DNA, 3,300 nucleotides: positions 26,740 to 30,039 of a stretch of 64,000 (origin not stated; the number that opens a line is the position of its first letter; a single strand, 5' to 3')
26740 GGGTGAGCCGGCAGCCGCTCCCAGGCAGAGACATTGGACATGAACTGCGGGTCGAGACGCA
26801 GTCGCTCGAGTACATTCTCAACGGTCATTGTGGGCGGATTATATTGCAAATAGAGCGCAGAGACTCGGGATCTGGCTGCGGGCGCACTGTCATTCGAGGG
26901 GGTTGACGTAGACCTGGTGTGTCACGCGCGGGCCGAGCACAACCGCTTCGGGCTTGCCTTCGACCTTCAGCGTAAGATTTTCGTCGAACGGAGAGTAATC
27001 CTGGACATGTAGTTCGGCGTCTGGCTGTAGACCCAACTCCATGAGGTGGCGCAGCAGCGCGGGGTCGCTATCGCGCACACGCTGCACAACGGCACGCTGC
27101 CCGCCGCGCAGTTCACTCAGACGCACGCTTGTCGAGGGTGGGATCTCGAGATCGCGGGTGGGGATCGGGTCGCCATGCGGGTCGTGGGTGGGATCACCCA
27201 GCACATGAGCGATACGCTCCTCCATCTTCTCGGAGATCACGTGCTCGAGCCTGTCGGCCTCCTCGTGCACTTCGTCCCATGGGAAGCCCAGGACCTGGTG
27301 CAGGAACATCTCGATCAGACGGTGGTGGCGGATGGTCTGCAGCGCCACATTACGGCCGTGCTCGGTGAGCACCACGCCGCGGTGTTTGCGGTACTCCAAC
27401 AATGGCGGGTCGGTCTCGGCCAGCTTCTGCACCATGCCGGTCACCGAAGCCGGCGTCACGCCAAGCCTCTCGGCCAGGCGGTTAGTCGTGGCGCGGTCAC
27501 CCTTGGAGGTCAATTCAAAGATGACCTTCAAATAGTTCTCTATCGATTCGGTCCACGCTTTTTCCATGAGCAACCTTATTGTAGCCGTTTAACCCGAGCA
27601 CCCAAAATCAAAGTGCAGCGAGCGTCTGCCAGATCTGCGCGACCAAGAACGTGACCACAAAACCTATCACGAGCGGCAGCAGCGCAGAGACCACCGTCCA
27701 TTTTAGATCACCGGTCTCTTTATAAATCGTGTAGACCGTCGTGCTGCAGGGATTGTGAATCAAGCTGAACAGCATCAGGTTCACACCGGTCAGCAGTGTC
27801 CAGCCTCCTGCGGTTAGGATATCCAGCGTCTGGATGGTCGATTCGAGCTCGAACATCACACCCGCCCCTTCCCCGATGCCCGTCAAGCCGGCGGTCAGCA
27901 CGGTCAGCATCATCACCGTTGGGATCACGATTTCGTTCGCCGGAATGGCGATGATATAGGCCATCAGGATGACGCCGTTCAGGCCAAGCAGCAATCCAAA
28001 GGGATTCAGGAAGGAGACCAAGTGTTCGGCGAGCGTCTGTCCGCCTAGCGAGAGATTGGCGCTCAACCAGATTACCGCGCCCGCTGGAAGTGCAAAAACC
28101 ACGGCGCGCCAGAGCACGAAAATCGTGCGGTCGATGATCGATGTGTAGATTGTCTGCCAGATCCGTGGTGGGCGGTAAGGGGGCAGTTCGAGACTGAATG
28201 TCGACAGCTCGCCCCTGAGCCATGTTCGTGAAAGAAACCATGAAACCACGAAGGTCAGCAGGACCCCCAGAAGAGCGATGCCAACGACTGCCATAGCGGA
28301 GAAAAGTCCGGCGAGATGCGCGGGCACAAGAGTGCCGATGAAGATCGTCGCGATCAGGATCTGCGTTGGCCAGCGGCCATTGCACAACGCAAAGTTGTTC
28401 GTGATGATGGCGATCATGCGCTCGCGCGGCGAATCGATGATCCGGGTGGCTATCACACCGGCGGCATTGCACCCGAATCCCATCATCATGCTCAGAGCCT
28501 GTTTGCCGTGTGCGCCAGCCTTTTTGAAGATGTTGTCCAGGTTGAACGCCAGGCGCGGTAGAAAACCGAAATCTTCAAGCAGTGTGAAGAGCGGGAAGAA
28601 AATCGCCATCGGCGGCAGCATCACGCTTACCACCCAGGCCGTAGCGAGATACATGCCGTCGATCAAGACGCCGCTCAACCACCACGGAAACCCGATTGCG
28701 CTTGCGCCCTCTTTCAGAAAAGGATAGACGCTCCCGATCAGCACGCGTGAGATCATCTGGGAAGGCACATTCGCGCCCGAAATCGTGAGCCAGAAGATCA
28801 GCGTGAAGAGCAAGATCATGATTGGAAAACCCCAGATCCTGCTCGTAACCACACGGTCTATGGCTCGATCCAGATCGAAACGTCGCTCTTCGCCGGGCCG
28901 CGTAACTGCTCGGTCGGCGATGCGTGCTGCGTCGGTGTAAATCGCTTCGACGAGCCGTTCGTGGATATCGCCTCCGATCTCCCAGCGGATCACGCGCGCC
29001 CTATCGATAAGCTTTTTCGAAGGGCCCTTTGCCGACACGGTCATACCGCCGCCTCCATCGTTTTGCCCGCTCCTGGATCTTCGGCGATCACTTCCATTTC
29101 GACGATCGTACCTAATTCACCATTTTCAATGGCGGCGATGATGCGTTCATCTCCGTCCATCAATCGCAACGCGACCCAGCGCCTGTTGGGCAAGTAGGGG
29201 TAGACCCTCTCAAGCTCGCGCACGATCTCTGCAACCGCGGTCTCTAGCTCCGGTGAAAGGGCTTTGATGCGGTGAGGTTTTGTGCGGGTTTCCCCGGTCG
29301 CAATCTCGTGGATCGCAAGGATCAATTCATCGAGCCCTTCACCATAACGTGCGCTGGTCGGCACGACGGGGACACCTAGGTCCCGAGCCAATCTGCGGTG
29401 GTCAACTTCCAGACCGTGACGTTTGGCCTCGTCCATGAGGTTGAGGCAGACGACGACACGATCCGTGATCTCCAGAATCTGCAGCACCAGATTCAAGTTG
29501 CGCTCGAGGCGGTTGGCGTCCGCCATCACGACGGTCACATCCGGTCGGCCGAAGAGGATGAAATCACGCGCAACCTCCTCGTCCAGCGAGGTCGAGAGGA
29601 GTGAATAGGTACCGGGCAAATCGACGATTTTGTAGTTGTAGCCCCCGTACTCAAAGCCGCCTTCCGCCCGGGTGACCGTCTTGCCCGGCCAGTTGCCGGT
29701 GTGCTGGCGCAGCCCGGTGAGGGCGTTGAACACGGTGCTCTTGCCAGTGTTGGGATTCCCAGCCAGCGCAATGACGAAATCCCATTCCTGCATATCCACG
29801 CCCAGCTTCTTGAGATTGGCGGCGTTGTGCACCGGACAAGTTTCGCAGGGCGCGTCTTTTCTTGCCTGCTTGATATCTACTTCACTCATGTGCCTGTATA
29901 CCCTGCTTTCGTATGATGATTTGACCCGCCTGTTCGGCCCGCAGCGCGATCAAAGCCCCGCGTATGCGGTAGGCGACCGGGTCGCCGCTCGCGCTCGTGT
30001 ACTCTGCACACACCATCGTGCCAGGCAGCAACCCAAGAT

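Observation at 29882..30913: DtxR-family regulator with an N-terminal transmembrane anchor and two C-terminal FeoA domains, encoded first in a Feo operon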

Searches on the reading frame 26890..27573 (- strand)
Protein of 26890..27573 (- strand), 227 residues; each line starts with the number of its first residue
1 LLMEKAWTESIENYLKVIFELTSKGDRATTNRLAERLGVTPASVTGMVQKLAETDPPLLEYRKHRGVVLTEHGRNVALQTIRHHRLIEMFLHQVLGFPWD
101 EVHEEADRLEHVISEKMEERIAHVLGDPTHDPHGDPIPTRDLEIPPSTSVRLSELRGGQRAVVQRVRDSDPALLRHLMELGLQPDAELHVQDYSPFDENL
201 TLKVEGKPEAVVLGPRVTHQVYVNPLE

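Call 3: search_protein_families(library=pfam, proteins=[window:26890-27573:-], max_evalue=0.01)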
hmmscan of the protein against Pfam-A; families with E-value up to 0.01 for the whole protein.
window:26890-27573:- (227 aa): 7 families
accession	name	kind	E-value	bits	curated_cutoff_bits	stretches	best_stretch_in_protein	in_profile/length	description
PF02742.21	Fe_dep_repr_C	-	7e-31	106.5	27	1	70-139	1-70/70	Iron dependent repressor, metal binding and dimerisation domain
PF04023.20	FeoA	-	2.2e-15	56.9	23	1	150-224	1-73/74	FeoA domain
PF01325.25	Fe_dep_repress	-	1.9e-14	54.1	26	1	8-67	3-60/60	Iron dependent repressor, N-terminal DNA binding domain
PF00126.33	HTH_1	-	0.00011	22.5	26.6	1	34-74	20-60/60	Bacterial regulatory helix-turn-helix protein, lysR family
PF12802.13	MarR_2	-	0.0015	19.1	27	1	17-53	10-46/61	MarR family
PF13412.12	HTH_24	-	0.002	18.1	21.9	1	16-53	7-43/48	Winged helix-turn-helix DNA-binding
PF01047.28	MarR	-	0.0054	17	24.6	1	24-53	15-43/59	MarR family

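Call 4: search_protein_families(library=ncbifam, proteins=[window:26890-27573:-], max_evalue=0.01)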
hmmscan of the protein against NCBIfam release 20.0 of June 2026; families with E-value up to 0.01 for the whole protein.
window:26890-27573:- (227 aa): 8 families
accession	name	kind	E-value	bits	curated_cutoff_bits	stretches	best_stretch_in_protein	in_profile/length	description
NF047407.1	TransRegMntRTherm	equivalog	2.6e-65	220.3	350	1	5-225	4-225/227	manganese-dependent transcriptional regulator MntR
NF053665.1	TransRegDtxRActin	equivalog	1.9e-34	119.1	290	1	9-192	6-200/233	iron-dependent transcriptional repressor DtxR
NF003025.0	PRK03902.1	equivalog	1.4e-20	73.7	138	1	8-124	3-116/142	transcriptional regulator MntR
NF008273.0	PRK11050.1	equivalog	3.9e-18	65.6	153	1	8-118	35-142/156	manganese-binding transcriptional regulator MntR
NF007315.1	PRK09801.1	equivalog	0.00021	20.4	398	1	28-80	21-73/301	L-tartrate utilization transcriptional activator TtdR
NF003210.0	PRK04172.1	equivalog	0.0004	19.3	350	1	15-100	9-85/496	phenylalanine--tRNA ligase subunit alpha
TIGR03418.1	chol_sulf_TF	equivalog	0.0036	16.4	324.8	1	27-77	15-65/291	choline sulfate utilization transcriptional regulator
TIGR03339.1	phn_lysR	subfamily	0.0076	15.5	341.1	1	30-76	14-60/279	aminoethylphosphonate catabolism associated LysR family transcriptional regulator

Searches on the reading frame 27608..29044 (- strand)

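Call 3: search_protein_families(library=pfam, proteins=[window:27608-29044:-], max_evalue=0.01)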
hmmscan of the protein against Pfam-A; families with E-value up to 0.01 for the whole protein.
window:27608-29044:- (478 aa): 2 families
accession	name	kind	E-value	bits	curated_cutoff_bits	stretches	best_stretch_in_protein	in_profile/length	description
PF07670.19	Gate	-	1.8e-23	83.4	29.6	2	140-231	2-100/104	Nucleoside recognition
PF07664.17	FeoB_C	-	4.5e-13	49.1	26.6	1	253-302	1-51/54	Ferrous iron transport protein B C terminus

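Call 4: search_protein_families(library=ncbifam, proteins=[window:27608-29044:-], max_evalue=0.01)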
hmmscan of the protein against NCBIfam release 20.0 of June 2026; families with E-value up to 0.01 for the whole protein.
window:27608-29044:- (478 aa): 2 families
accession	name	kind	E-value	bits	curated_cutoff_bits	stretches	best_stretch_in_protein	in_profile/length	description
TIGR00437.1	feoB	equivalog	9.8e-51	173.1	315.65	1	46-443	227-594/594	ferrous iron transport protein B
NF007105.0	PRK09554.1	equivalog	7.7e-32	110.3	683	1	18-333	232-534/772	Fe(2+) transporter permease subunit FeoB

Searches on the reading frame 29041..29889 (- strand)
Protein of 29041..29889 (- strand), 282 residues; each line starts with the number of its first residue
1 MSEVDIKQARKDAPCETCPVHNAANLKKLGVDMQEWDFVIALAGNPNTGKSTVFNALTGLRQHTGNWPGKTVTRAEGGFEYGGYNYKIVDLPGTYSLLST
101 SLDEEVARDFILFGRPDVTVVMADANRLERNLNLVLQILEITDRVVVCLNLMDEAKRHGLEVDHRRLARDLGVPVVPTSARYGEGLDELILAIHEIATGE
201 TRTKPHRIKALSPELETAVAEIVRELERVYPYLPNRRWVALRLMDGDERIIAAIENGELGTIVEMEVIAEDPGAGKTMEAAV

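Call 3: search_protein_families(library=pfam, proteins=[window:29041-29889:-], max_evalue=0.01)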
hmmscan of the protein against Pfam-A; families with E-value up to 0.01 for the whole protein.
window:29041-29889:- (282 aa): 7 families
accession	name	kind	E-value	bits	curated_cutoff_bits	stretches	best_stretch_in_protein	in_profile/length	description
PF02421.24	FeoB_N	-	1.8e-60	203.5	27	1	39-191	2-154/156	Ferrous iron transport protein B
PF01926.29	MMR_HSR1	-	1.6e-18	67.3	21.9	1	40-150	2-112/113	50S ribosome-binding GTPase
PF17910.6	FeoB_Cyto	-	1.7e-07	32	23.4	1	213-263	3-54/90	FeoB cytosolic helical domain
PF03193.22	RsgA_GTPase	-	1.4e-05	25.4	30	0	125-195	39-106/174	RsgA GTPase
PF00009.33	GTP_EFTU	-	2.1e-05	24.6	26.5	1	69-196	54-185/188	Elongation factor Tu GTP binding domain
PF00350.29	Dynamin_N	-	0.0021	18.5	27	0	40-61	1-22/168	Dynamin family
PF03308.22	MeaB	-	0.0036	16.8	23.1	0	158-203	197-241/273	Methylmalonyl Co-A mutase-associated GTPase MeaB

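Call 4: search_protein_families(library=ncbifam, proteins=[window:29041-29889:-], max_evalue=0.01)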
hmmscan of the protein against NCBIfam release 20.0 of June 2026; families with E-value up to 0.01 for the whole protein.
window:29041-29889:- (282 aa): 23 families
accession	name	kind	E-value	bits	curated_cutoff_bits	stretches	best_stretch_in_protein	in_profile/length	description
TIGR00437.1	feoB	equivalog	2.8e-61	208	315.65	1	44-221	1-178/594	ferrous iron transport protein B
NF007105.0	PRK09554.1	equivalog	3.5e-46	157.7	683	1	39-248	5-213/772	Fe(2+) transporter permease subunit FeoB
TIGR03594.1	GTPase_EngA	equivalog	1.7e-13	50.4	306.7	1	39-204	2-167/432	ribosome biogenesis GTPase Der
NF000908.1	PRK00089.1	equivalog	6.8e-12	45.3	237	1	39-225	5-194/291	GTPase Era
NF003661.0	PRK05291.1-3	equivalog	9e-09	35.2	380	1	38-226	217-399/448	tRNA uridine-5-carboxymethylaminomethyl(34) synthesis GTPase MnmE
NF002828.0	PRK03003.1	equivalog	3.3e-08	32.6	631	1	25-195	28-198/477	ribosome biogenesis GTPase Der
NF003255.0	PRK04213.1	equivalog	4.4e-08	32.7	164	1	37-94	9-62/204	GTP-binding protein EngB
NF007071.0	PRK09518.1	equivalog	1.1e-07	30.8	953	1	34-201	268-435/706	bifunctional cytidylate kinase/GTPase Der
TIGR00231.1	small_GTP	domain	1.9e-07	31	42.5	1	37-190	3-159/164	GTP-binding protein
NF007171.0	PRK09602.1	subfamily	3.3e-07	29.5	387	1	39-76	4-41/397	YchF-related putative GTPase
TIGR03598.1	GTPase_YsxC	equivalog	4e-07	29.9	124.45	1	39-188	20-180/186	ribosome biogenesis GTP-binding protein YihA/YsxC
TIGR03596.1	GTPase_YlqF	equivalog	3.8e-06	26.5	208.2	1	33-94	114-173/276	ribosome biogenesis GTPase YlqF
TIGR02729.1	Obg_CgtA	equivalog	3.9e-06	26.1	280.25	1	40-196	160-327/329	Obg family GTPase CgtA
TIGR00450.1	mnmE_trmE_thdF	equivalog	6.8e-06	25.4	252.6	1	36-227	208-396/446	tRNA uridine-5-carboxymethylaminomethyl(34) synthesis GTPase MnmE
TIGR03918.1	GTP_HydF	equivalog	1.1e-05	24.4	325.55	1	39-217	9-186/392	[FeFe] hydrogenase H-cluster maturation GTPase HydF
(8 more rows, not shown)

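Call 55: list_cluster_members(proteins=[P0001, window:29041-29889:-, window:26890-27573:-])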
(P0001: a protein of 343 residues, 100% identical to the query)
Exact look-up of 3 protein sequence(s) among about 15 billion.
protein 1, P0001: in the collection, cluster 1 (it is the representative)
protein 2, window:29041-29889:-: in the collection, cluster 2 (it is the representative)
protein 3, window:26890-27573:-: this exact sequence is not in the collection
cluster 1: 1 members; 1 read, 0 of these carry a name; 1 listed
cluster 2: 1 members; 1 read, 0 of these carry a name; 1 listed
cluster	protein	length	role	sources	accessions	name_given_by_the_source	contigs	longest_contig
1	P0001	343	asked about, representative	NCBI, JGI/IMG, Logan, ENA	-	-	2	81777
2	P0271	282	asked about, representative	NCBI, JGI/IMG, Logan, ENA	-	-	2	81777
